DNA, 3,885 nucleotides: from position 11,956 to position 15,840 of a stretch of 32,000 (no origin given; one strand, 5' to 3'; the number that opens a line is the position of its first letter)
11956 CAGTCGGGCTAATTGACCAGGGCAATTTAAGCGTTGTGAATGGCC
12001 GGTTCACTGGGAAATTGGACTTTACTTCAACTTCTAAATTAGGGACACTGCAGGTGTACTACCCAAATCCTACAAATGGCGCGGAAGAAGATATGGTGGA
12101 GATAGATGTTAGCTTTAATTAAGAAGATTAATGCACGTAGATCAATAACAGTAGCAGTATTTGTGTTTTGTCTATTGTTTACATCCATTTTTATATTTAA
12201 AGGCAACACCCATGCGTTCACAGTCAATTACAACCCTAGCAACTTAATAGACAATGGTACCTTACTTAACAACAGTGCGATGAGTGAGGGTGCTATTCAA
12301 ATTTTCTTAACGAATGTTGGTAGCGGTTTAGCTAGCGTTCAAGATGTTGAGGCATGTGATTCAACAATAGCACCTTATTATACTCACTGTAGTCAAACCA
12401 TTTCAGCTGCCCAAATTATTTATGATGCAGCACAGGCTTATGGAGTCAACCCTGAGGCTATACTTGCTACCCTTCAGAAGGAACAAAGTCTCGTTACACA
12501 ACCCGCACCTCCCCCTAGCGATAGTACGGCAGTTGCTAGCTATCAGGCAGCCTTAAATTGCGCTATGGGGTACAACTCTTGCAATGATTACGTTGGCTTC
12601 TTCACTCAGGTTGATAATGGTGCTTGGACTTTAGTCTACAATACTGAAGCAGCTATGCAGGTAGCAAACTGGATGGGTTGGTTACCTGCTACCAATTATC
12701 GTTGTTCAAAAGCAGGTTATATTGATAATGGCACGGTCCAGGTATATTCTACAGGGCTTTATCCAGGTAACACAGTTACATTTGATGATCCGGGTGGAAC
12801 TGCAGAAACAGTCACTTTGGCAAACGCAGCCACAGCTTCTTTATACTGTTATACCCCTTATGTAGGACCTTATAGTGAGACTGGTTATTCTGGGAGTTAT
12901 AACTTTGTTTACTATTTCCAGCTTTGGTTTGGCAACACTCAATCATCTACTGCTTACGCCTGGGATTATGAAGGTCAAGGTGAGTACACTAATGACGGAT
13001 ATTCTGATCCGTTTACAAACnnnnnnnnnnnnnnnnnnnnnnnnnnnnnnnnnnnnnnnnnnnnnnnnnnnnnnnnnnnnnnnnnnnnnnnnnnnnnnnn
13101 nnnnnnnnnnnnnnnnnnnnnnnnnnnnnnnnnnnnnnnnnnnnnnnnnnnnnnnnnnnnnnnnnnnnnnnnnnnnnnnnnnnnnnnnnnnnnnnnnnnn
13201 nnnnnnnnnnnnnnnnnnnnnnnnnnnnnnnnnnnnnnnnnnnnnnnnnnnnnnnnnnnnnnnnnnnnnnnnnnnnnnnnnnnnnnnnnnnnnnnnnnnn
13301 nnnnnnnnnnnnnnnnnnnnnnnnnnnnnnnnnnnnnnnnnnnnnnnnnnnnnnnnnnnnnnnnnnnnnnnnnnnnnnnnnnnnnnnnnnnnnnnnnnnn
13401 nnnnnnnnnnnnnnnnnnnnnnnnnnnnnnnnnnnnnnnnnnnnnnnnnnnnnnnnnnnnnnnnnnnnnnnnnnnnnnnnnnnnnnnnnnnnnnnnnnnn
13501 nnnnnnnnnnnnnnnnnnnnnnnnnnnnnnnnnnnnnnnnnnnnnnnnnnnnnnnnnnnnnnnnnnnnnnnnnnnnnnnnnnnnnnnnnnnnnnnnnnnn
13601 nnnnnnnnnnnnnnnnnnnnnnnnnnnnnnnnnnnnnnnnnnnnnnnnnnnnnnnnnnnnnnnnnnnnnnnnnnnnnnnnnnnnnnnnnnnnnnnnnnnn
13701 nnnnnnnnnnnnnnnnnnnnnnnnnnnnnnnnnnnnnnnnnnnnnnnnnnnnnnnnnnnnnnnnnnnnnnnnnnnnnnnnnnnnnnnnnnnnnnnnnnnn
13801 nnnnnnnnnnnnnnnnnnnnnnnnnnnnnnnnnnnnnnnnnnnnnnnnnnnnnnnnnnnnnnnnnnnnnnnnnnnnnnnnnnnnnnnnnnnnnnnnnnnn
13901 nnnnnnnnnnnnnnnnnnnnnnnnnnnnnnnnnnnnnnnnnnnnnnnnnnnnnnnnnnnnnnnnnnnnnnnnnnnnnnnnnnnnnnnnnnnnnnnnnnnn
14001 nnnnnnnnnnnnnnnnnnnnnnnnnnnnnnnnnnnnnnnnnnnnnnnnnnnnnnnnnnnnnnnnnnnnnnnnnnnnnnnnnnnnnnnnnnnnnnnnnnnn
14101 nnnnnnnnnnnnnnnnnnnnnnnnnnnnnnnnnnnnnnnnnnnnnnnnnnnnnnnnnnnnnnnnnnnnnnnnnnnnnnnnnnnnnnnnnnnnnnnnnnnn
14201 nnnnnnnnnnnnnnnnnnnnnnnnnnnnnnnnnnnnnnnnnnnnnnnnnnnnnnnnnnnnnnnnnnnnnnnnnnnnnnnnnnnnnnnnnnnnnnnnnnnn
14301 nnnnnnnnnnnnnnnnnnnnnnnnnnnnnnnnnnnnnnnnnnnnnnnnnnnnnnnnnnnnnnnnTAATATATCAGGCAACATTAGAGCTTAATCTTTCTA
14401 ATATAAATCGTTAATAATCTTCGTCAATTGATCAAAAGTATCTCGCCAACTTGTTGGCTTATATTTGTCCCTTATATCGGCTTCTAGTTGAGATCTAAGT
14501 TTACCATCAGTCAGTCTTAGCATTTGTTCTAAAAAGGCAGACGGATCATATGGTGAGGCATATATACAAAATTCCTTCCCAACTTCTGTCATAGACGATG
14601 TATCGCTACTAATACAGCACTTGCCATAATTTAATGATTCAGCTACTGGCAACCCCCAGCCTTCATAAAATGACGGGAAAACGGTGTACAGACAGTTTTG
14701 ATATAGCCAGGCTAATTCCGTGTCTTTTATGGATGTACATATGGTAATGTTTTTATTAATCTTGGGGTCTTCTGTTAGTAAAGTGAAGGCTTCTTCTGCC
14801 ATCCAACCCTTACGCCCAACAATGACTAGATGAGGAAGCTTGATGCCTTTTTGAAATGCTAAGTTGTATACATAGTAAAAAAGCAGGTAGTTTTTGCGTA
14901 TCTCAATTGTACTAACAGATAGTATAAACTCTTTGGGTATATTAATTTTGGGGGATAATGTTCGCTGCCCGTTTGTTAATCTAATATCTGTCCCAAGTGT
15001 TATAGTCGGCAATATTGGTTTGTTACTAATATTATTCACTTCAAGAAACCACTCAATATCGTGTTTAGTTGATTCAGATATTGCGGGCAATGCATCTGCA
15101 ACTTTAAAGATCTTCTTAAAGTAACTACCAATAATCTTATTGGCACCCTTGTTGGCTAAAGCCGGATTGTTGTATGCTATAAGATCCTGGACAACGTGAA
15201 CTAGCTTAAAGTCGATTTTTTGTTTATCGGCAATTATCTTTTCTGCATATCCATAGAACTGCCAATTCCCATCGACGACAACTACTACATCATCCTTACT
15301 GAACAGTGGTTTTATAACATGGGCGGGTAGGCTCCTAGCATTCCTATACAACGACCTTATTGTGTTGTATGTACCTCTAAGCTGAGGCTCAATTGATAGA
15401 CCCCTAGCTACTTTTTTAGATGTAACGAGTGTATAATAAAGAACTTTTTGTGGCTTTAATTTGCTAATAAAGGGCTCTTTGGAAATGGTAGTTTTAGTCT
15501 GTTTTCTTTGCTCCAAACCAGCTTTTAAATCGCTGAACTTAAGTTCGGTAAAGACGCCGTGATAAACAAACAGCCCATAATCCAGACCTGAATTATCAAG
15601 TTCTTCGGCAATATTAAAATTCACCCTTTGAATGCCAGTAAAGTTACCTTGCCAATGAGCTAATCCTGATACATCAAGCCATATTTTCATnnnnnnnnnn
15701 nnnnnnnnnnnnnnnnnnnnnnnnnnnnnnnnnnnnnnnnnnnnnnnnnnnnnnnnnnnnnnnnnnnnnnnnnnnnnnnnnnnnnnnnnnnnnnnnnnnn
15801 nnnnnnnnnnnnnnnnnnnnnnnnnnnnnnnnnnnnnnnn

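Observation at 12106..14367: Secreted 3x bulb-lectin (MMBL) protein with a possible muralytic head, encoded inside a D-rhamnose/mannose glycan locus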

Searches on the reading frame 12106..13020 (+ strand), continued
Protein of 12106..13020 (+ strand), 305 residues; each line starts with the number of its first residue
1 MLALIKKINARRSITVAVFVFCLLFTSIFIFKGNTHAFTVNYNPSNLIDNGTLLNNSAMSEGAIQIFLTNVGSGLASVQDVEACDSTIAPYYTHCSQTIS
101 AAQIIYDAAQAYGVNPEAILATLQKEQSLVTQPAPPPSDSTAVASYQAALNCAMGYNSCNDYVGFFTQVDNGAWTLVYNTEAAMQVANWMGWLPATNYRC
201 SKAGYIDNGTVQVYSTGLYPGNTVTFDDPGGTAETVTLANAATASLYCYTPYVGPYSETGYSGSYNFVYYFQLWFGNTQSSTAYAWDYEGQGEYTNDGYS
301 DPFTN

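Call 72: find_related_loci(query=A3, collection=metagenome_contigs, flank=10000)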
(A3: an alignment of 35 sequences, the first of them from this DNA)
Query A3 (245 aa) in metagenome_contigs; peptide patterns used: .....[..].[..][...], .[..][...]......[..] (x = any residue, [..] = any of these).
600 stretches matched a pattern (row limit reached: there are more); 572 encode a relative of the query (tblastn E <= 1e-3); the best 80 are kept; 80 distinct loci.
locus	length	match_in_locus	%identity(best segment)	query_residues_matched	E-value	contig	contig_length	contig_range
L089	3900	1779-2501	59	1-245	7e-91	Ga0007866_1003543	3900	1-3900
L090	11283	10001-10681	52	5-244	4e-71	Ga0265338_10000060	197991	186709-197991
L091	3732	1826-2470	48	5-243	7e-52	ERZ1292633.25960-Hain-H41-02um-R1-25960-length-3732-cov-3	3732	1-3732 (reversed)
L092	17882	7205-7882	46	9-241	1e-47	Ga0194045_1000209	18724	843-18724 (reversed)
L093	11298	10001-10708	42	2-242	4e-45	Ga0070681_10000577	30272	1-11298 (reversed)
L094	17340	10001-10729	43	5-242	4e-45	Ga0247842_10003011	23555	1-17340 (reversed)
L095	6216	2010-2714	32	4-241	9e-27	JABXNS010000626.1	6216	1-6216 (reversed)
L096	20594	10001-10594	35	4-241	4e-26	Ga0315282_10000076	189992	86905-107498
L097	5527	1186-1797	34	4-238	2e-26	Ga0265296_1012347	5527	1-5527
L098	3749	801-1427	35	9-238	2e-26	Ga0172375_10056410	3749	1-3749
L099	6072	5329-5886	38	6-216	5e-25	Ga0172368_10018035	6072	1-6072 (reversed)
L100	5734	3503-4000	35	38-243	4e-25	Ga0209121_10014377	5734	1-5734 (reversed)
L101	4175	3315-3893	35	4-234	8e-25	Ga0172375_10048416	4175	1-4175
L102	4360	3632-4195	35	5-230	3e-24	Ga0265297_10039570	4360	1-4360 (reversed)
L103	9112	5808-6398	34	5-238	3e-24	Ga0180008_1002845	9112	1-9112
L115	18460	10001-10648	33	4-242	3e-22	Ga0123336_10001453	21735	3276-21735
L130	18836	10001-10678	30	2-242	6e-20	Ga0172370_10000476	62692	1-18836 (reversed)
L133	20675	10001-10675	33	8-242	1e-19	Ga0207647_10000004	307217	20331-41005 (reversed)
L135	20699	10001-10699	30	9-242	2e-19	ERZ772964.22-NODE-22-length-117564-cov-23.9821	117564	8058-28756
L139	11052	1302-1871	33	33-244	2e-19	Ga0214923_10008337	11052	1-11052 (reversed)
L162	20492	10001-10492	34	8-215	2e-18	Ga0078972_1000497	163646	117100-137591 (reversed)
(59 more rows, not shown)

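Call 79: search_protein_families(library=pfam, proteins=[L092:7055-9460:+, L094:9908-12235:+, L095:1884-4718:+, L115:9914-12166:+, L130:9887-12208:+, L133:9896-12160:+, L135:9905-11854:+, L139:894-3353:+, L162:9557-12304:+], max_evalue=0.001)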
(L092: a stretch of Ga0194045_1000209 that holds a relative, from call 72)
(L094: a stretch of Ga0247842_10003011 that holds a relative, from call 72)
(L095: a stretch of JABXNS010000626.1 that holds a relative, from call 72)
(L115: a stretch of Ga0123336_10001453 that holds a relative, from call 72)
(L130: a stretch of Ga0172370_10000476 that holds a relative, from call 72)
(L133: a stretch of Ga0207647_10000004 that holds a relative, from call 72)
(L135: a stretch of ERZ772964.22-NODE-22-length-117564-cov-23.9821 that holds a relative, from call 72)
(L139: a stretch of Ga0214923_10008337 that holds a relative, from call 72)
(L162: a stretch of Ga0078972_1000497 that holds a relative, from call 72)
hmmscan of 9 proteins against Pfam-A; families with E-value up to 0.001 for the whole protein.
L092:7055-9460:+ (802 aa): 0 families

L094:9908-12235:+ (776 aa): 0 families

L095:1884-4718:+ (945 aa): 0 families

L115:9914-12166:+ (751 aa): 0 families

L130:9887-12208:+ (774 aa): 0 families

L133:9896-12160:+ (755 aa): 0 families

L135:9905-11854:+ (650 aa): 1 family
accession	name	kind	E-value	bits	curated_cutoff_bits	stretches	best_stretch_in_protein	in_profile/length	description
PF08310.17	LGFP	-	4.5e-40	136.2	22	5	307-344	17-53/53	LGFP repeat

L139:894-3353:+ (820 aa): 0 families

L162:9557-12304:+ (916 aa): 3 families
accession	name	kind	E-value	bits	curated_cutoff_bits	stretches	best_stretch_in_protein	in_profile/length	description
PF13860.13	FlgD_ig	-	8.9e-11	42.1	27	1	842-903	13-75/79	FlgD Ig-like domain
PF18962.6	Por_Secre_tail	-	0.00028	21.5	27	0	833-911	2-72/75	Secretion system C-terminal sorting domain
PF13585.12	CHU_C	-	0.00031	21.3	27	0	841-903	18-72/86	CHU_C Type IX secretion signal domain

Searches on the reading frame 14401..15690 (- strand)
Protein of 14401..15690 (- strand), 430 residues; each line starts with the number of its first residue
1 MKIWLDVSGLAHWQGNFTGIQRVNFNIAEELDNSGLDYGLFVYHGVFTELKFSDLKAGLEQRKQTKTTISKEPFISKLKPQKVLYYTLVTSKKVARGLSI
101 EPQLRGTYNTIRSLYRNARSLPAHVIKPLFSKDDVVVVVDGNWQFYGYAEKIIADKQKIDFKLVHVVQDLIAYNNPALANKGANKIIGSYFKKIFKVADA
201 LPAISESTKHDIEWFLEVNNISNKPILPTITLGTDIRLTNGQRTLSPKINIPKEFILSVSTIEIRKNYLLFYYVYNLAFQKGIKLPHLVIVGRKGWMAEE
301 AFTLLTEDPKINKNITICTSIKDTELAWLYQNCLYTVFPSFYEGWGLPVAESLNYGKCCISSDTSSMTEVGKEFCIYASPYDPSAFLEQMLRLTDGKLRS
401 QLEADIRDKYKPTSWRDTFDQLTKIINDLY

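Call 7: search_protein_families(library=pfam, proteins=[window:14401-15690:-], max_evalue=0.01)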
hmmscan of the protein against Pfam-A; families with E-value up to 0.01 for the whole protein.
window:14401-15690:- (430 aa): 2 families
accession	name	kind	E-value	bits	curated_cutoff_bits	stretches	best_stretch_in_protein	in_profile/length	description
PF00534.26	Glycos_transf_1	-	2.5e-16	60.1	26.4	1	250-402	10-165/172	Glycosyl transferases group 1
PF13692.12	Glyco_trans_1_4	-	4.3e-12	46.9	27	1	257-394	5-140/142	Glycosyl transferases group 1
